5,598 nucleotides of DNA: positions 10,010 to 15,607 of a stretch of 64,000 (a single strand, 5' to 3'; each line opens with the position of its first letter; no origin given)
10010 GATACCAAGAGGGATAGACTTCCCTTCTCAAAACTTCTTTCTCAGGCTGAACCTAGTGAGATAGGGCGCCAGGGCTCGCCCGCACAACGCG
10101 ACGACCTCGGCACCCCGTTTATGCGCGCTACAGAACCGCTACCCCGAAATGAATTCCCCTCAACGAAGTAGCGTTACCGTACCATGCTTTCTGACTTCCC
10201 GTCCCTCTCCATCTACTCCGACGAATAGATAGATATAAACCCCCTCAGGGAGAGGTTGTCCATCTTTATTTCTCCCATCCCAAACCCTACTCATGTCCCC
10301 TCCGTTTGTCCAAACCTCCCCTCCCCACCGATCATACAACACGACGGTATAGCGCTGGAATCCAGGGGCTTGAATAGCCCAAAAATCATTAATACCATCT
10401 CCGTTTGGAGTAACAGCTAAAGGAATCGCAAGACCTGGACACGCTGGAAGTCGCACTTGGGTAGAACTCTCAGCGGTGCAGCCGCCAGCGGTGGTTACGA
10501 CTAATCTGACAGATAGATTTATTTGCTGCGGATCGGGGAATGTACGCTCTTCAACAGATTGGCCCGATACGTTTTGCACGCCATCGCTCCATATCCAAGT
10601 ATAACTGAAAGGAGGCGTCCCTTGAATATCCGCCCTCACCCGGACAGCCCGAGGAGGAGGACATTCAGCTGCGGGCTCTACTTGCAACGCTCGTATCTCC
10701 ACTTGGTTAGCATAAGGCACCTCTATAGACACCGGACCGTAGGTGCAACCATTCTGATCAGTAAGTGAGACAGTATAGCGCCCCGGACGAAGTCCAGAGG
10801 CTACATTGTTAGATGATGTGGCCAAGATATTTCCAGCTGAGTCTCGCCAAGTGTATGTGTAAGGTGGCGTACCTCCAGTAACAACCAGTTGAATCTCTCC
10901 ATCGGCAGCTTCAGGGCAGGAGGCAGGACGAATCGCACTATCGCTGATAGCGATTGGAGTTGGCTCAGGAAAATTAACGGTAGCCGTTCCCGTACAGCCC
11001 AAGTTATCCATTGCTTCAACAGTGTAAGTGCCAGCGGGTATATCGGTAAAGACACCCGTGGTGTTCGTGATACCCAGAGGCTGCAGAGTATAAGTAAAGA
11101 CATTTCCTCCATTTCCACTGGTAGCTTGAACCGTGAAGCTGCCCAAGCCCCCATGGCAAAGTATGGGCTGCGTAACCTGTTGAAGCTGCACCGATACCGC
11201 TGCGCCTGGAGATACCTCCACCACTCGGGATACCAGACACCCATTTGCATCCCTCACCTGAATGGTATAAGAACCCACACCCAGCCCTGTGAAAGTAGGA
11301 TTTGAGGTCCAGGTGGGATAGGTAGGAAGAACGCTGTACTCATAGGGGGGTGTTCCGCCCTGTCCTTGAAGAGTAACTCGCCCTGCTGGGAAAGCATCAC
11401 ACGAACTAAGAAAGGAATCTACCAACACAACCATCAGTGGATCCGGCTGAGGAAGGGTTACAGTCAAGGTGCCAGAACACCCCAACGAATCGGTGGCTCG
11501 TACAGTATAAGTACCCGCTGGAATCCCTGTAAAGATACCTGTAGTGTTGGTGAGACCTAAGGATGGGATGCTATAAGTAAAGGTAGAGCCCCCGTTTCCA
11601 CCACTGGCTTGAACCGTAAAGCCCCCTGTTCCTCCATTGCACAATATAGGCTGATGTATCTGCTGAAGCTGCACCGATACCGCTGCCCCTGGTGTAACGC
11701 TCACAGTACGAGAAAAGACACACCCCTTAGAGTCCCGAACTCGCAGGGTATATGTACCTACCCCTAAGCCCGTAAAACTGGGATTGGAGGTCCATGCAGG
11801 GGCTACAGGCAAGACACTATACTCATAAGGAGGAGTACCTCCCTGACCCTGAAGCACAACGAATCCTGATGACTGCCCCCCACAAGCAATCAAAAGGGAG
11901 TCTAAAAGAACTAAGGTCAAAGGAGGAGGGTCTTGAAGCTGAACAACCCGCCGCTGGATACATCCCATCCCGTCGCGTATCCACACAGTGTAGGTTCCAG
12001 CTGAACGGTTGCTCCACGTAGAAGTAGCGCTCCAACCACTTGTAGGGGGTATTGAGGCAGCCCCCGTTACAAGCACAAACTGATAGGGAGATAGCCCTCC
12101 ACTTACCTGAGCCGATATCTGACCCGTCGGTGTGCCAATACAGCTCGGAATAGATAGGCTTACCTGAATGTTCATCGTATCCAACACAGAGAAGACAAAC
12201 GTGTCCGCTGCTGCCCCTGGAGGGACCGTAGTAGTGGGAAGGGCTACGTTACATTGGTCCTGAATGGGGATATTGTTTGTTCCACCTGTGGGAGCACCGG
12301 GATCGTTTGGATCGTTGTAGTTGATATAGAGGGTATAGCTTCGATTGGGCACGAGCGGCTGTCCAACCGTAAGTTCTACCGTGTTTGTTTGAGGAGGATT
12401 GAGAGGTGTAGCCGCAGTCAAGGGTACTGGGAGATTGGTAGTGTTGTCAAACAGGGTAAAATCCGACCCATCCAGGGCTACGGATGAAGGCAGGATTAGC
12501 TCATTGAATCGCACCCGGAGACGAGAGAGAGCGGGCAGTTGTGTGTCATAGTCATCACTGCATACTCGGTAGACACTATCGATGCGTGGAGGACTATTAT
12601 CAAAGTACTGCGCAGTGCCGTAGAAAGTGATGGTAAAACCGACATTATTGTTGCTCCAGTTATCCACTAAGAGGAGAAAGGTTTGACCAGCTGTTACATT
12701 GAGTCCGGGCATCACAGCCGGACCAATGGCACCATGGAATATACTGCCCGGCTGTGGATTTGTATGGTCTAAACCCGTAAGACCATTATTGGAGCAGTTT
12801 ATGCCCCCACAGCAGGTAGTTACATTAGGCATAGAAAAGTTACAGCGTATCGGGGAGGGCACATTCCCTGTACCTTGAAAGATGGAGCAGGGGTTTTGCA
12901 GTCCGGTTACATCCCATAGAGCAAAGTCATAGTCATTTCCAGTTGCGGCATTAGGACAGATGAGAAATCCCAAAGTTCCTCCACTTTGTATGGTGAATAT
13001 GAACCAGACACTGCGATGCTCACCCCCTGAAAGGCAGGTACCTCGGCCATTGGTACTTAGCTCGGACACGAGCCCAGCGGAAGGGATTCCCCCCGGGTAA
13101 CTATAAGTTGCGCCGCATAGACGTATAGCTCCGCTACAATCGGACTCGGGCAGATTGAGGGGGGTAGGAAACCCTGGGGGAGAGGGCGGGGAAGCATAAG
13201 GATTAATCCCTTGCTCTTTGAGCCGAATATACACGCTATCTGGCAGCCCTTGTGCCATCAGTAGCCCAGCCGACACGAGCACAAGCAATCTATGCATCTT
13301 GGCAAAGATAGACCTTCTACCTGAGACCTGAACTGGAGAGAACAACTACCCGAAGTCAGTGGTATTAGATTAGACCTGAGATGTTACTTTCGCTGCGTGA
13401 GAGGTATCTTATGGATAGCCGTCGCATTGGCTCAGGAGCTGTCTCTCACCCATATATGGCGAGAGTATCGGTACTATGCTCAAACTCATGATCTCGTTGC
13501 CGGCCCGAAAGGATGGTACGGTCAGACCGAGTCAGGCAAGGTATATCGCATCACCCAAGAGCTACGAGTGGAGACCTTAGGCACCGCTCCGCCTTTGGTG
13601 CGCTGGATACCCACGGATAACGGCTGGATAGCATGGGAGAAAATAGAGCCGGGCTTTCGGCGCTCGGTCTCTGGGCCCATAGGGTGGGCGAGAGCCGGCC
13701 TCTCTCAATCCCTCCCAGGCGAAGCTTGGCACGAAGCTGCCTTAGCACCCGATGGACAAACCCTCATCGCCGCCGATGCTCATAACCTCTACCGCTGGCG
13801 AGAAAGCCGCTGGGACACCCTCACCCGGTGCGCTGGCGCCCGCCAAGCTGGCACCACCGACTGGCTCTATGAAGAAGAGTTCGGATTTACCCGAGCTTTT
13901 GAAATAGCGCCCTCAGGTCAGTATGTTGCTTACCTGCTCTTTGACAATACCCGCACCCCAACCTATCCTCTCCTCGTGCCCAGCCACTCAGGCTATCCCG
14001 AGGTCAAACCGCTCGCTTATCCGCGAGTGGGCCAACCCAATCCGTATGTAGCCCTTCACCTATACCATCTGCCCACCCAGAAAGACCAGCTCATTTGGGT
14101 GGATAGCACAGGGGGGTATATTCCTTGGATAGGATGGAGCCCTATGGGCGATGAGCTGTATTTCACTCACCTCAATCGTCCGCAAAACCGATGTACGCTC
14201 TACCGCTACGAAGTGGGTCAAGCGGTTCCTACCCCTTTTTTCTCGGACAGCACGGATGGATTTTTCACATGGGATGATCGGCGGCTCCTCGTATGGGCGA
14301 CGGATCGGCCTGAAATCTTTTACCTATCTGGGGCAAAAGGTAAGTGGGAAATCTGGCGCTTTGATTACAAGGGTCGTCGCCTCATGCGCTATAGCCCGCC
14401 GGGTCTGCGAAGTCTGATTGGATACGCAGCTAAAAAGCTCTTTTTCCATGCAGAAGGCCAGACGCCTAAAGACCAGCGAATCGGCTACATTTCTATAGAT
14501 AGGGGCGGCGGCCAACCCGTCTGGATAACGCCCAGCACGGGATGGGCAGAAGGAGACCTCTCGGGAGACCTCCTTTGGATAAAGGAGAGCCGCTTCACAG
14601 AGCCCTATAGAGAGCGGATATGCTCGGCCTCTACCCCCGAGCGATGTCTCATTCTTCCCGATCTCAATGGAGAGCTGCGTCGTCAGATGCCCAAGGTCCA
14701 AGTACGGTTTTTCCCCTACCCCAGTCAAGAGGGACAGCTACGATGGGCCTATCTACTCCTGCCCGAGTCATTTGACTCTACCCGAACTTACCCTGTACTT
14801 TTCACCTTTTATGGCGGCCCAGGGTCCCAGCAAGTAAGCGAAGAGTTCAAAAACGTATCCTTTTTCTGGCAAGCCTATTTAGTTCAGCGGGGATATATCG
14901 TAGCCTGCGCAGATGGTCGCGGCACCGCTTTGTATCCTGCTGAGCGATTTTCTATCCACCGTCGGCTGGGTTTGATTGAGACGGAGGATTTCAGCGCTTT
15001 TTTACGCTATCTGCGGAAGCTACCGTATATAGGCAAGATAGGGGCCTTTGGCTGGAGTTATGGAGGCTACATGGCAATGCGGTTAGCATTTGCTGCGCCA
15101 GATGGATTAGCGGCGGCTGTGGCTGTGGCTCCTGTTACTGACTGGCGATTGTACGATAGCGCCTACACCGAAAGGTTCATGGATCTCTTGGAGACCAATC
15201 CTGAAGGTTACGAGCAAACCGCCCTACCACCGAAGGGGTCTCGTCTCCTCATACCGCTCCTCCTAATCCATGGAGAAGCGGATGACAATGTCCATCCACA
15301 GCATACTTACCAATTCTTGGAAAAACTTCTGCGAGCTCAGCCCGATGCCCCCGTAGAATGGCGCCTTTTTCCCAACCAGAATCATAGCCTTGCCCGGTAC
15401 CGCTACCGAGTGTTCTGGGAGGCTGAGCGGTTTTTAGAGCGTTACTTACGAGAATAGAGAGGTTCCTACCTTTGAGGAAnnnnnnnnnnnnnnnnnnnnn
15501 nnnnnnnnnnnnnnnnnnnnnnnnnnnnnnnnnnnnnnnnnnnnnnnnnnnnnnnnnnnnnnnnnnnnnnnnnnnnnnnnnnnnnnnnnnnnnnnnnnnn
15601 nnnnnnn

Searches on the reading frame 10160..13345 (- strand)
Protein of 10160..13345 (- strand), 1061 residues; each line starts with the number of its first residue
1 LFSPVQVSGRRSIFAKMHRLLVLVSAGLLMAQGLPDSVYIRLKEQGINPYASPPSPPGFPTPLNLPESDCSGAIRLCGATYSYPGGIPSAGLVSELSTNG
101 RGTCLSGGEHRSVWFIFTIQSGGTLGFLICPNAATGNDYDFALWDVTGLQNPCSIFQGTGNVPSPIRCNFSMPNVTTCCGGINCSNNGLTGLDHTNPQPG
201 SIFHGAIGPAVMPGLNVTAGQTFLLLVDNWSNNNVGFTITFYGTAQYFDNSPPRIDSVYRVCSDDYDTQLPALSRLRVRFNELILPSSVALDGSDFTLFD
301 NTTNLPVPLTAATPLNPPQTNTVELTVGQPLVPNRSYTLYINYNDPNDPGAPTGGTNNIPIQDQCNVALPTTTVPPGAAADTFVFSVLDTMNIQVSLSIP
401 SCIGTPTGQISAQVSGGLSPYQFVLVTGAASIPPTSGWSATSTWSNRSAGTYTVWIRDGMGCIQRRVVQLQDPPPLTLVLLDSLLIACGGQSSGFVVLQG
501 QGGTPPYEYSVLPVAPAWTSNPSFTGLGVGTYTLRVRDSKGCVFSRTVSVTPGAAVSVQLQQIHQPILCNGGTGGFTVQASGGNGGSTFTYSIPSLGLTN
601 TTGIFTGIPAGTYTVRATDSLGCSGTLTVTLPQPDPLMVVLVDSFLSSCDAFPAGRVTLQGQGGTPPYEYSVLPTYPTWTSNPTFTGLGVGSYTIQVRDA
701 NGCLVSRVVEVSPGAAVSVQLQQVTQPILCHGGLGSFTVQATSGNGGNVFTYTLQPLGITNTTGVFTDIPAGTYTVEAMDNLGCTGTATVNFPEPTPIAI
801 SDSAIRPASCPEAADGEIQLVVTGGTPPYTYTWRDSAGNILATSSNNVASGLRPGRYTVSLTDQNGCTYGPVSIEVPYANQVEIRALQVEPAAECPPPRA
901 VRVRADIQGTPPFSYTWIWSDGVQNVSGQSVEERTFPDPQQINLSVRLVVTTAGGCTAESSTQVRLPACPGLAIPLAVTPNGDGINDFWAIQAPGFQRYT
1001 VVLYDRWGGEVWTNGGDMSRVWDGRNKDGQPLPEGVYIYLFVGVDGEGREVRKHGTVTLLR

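Call 40: search_protein_families(library=pfam, proteins=[window:10160-13345:-], max_evalue=0.001)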
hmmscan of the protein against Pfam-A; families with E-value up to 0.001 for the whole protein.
window:10160-13345:- (1061 aa): 4 families
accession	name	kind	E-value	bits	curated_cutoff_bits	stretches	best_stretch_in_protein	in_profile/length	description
PF13573.12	SprB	-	9.7e-23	80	28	2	805-837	4-36/37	SprB repeat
PF13585.12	CHU_C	-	7.1e-17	61.8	27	1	974-1046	3-75/86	CHU_C Type IX secretion signal domain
PF13620.12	CarboxypepD_reg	-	8.4e-05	23.3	32.3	0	598-634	33-72/82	Carboxypeptidase regulatory-like domain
PF06832.18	BiPBP_C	-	0.00014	22.1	26.8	0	815-868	32-85/90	Penicillin-Binding Protein C-terminus Family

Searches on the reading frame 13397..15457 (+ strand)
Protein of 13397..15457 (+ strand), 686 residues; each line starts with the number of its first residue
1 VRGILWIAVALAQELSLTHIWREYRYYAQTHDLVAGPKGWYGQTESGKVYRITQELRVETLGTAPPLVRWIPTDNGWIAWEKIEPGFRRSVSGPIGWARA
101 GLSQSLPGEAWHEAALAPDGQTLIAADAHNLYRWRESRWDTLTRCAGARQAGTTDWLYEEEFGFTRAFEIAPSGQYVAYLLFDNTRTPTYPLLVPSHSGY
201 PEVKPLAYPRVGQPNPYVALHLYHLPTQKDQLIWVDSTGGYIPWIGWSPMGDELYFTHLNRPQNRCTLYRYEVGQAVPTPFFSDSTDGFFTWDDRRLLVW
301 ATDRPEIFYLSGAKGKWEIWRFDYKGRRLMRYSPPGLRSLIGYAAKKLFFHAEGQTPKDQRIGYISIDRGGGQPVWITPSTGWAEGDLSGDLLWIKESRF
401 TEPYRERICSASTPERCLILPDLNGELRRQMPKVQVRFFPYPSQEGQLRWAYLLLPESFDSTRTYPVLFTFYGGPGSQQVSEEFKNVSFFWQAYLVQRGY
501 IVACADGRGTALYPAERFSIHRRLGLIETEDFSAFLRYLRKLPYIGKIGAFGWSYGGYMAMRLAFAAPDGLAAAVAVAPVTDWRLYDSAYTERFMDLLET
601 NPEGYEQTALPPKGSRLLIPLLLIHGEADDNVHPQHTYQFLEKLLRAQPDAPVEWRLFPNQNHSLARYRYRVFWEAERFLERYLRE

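Call 40: search_protein_families(library=pfam, proteins=[window:13397-15457:+], max_evalue=0.001)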
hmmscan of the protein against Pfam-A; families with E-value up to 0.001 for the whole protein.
window:13397-15457:+ (686 aa): 6 families
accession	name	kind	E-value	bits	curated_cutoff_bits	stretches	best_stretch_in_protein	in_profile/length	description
PF00326.27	Peptidase_S9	-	1.4e-39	136.3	22.6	1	488-684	2-210/213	Prolyl oligopeptidase family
PF00930.27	DPPIV_N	-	1.3e-33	116.7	22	1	113-384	47-330/354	Dipeptidyl peptidase IV (DPP IV) N-terminal region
PF02129.25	Peptidase_S15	-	3.1e-12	47.2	23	1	483-585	46-134/262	X-Pro dipeptidyl-peptidase (S15 family)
PF12146.15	Hydrolase_4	-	9.5e-11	41.9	27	1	493-586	25-116/239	Serine aminopeptidase, S33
PF00561.26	Abhydrolase_1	-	1.1e-07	32.2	25.8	1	467-588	2-114/245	alpha/beta hydrolase fold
PF01738.24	DLH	-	5.6e-07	29.8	21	1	495-667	37-190/217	Dienelactone hydrolase family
